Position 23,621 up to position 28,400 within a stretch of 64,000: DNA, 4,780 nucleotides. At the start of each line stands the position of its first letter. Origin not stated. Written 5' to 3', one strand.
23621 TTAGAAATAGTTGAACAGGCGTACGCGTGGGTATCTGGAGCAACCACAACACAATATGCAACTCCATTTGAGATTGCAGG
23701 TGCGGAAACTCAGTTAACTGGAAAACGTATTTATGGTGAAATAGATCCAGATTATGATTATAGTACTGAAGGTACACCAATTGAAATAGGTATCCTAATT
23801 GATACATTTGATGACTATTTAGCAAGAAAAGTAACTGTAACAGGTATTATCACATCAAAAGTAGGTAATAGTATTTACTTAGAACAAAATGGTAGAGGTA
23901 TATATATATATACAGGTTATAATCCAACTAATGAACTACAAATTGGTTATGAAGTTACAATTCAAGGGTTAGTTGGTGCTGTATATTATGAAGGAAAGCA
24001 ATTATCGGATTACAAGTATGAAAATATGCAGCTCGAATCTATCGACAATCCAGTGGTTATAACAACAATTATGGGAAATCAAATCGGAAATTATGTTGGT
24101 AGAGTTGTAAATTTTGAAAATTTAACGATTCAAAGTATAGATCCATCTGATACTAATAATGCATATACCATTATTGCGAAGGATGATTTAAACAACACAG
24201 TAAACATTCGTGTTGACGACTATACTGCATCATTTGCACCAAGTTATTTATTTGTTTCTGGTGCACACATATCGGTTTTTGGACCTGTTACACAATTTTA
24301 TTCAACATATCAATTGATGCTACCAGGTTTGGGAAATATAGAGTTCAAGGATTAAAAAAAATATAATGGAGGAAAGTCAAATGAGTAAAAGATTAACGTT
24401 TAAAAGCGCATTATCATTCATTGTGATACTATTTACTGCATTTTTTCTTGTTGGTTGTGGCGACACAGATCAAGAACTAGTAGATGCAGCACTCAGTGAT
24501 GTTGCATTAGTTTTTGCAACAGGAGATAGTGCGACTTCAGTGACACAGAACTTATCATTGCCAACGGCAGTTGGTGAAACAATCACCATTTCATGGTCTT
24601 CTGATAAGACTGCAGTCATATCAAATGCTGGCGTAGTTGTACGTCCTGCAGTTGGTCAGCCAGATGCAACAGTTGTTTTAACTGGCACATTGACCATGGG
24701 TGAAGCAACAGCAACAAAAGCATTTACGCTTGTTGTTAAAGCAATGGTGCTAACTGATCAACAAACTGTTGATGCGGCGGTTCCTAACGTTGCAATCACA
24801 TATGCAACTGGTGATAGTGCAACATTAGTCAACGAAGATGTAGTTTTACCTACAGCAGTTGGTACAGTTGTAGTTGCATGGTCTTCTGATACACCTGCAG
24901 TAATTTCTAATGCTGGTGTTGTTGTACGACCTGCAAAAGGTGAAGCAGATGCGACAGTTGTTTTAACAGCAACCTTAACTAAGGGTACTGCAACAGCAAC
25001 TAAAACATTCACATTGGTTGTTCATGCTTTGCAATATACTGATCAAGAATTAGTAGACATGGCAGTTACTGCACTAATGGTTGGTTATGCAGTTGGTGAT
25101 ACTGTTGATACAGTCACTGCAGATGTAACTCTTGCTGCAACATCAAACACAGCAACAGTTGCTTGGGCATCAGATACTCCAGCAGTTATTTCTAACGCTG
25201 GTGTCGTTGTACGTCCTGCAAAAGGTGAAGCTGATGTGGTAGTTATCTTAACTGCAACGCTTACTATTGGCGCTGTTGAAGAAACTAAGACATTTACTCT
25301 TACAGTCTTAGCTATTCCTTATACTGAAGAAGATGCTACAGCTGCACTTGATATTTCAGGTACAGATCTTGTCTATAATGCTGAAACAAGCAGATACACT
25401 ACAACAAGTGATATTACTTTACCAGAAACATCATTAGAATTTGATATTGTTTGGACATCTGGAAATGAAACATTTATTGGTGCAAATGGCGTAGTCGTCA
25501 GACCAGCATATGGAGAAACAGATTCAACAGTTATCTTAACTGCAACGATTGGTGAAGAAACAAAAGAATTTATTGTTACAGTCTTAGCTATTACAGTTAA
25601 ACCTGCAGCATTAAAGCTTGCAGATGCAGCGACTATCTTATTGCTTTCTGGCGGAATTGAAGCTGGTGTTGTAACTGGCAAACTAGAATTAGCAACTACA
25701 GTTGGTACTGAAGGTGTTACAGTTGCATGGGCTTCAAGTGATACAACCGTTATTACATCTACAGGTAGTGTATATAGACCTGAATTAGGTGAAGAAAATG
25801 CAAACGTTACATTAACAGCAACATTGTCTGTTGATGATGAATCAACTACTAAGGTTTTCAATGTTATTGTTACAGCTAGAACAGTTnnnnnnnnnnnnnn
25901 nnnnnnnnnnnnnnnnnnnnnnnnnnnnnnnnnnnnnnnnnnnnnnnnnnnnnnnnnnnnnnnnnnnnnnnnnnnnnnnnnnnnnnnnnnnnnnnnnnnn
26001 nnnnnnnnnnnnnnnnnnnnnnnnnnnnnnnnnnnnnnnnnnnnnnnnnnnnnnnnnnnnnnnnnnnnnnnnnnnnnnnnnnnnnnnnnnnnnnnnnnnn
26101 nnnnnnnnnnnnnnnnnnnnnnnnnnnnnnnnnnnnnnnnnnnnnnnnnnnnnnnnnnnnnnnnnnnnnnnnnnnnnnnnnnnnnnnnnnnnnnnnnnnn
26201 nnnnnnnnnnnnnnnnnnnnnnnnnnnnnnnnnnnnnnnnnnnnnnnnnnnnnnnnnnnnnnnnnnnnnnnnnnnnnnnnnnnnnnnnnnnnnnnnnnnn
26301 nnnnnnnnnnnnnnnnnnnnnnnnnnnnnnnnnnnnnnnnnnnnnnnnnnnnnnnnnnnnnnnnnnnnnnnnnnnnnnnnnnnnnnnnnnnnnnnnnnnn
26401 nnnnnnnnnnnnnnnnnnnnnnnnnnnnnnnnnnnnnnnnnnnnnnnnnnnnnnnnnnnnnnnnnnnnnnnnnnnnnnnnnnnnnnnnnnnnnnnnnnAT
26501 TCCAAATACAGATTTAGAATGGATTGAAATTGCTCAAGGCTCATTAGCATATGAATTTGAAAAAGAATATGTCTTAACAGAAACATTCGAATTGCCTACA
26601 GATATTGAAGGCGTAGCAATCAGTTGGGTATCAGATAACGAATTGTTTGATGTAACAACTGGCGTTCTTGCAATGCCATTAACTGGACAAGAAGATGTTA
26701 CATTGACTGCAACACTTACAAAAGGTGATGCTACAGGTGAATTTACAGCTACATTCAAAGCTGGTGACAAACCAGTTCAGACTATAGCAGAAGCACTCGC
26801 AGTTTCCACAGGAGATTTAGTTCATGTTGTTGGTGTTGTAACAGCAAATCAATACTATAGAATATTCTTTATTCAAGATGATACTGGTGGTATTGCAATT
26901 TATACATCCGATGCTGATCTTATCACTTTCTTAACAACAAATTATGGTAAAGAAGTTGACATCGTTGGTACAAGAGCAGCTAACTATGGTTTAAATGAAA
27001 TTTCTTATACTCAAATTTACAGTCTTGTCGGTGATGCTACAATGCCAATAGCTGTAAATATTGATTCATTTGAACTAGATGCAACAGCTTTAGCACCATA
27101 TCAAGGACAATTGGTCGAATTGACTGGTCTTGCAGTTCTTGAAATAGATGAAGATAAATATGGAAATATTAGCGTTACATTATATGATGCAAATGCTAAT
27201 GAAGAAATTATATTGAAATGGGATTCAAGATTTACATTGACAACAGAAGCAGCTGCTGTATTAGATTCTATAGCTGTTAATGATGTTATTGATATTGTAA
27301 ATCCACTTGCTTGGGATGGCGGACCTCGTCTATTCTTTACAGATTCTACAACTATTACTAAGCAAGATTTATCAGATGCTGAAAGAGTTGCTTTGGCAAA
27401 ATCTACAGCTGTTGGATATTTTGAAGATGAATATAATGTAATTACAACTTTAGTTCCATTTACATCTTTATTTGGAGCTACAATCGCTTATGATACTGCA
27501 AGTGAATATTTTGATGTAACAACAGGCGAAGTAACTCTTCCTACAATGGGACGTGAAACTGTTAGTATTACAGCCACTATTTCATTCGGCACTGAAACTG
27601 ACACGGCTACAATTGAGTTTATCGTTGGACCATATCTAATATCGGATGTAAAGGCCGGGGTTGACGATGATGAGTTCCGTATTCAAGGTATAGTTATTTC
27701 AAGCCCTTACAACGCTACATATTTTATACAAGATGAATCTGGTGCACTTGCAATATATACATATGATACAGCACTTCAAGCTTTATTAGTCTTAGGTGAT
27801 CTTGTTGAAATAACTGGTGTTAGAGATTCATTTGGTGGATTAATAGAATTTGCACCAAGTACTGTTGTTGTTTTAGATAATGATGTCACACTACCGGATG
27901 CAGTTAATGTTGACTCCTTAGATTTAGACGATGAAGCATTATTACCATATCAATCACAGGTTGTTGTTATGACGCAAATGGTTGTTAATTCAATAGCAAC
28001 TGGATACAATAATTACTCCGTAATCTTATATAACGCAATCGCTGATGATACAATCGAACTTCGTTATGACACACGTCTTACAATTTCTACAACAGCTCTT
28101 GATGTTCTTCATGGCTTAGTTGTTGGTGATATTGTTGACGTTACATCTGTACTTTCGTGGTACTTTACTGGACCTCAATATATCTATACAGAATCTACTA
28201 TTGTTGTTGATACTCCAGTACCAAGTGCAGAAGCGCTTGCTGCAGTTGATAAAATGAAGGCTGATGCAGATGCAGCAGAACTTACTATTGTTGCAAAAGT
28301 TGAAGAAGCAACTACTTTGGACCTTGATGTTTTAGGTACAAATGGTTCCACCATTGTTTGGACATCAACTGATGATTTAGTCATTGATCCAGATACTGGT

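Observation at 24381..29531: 1716-aa lipoprotein with architecture (Ig-like)5-[OB-like + Ig-like]3-(lamin-tail)2 and no catalytic domain: possible surface DNA trap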

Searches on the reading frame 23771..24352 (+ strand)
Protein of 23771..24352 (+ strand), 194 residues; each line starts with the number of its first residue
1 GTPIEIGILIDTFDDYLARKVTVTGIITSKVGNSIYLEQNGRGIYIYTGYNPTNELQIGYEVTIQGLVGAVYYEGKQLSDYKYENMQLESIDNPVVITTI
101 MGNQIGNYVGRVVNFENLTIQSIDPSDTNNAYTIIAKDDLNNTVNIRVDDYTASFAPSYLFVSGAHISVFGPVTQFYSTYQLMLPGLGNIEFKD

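Call 91: search_solved_structures(query=A7, max_evalue=1)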
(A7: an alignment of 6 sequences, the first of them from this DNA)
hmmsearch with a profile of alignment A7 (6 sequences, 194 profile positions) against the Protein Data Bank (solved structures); distinct sequences matched with E-value up to 1: 3.
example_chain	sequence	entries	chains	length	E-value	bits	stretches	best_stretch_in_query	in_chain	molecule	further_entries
1yn5_A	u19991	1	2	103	0.093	15.7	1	120-161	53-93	EapH2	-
8g24_C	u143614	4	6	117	0.11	15.4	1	121-161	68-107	MAP domain-containing protein | Cell surface like-protein Map-w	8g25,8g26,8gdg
1wv3_A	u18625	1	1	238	0.81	12.6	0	29-120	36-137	similar to DNA segregation ATPase and related proteins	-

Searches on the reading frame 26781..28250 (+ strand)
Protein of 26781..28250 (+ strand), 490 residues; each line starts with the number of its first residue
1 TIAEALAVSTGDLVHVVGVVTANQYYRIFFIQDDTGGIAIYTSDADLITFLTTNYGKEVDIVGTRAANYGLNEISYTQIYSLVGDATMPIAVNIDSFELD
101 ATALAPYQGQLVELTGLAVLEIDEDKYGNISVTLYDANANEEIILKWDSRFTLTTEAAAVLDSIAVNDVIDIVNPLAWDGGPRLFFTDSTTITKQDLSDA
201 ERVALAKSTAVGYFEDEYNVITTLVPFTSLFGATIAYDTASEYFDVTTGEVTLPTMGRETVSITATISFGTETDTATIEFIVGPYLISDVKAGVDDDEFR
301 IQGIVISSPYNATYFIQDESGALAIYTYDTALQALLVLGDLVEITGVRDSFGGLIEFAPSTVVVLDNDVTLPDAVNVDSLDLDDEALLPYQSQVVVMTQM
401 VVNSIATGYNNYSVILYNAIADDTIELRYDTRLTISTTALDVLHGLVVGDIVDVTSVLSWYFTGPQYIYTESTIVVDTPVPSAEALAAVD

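Call 13: find_homologous_proteins(query=window:26781-28250:+, max_evalue=0.001)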
Query window:26781-28250:+ (490 aa): 3 proteins with E <= 0.001 among 8000 candidates.
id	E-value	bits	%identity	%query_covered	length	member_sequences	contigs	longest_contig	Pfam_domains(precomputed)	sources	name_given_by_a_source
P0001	2.2e-182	625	66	97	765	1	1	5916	PF00932.26,PF01336.32,PF20578.5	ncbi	ncbi:MAG: hypothetical protein CVV58_04625, partial [Tenericutes bacterium HGW-Tenericutes-3]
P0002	6.4e-29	119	40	41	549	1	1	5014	PF00932.26,PF20578.5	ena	-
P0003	1.7e-22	98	38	36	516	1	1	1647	PF20578.5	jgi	-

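Call 21: find_encoding_contigs(protein=P0001, flank=10000, max_places=4)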
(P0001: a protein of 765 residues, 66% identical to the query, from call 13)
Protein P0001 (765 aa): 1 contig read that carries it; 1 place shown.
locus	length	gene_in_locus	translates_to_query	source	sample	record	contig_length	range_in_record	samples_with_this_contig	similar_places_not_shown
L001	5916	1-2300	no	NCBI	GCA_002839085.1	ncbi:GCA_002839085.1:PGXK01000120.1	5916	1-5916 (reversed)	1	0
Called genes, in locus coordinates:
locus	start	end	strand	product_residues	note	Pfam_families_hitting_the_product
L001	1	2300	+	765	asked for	PF01336:tRNA_anti-codon (faint), PF20578:aBig_2, PF00932:LTD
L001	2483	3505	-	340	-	PF03600:CitMHS, PF00939:Na_sulph_symp (weak)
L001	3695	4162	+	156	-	PF03793:PASTA (weak)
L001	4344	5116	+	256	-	PF00565:SNase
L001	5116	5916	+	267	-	?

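Call 22: find_related_loci(query=window:26781-28250:+, collection=genome_contigs, flank=10000)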
Query window:26781-28250:+ (490 aa) in genome_contigs; peptide patterns used: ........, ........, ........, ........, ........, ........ (x = any residue, [..] = any of these).
70 stretches matched a pattern, but none encodes a relative of the query by tblastn (E <= 1e-3).
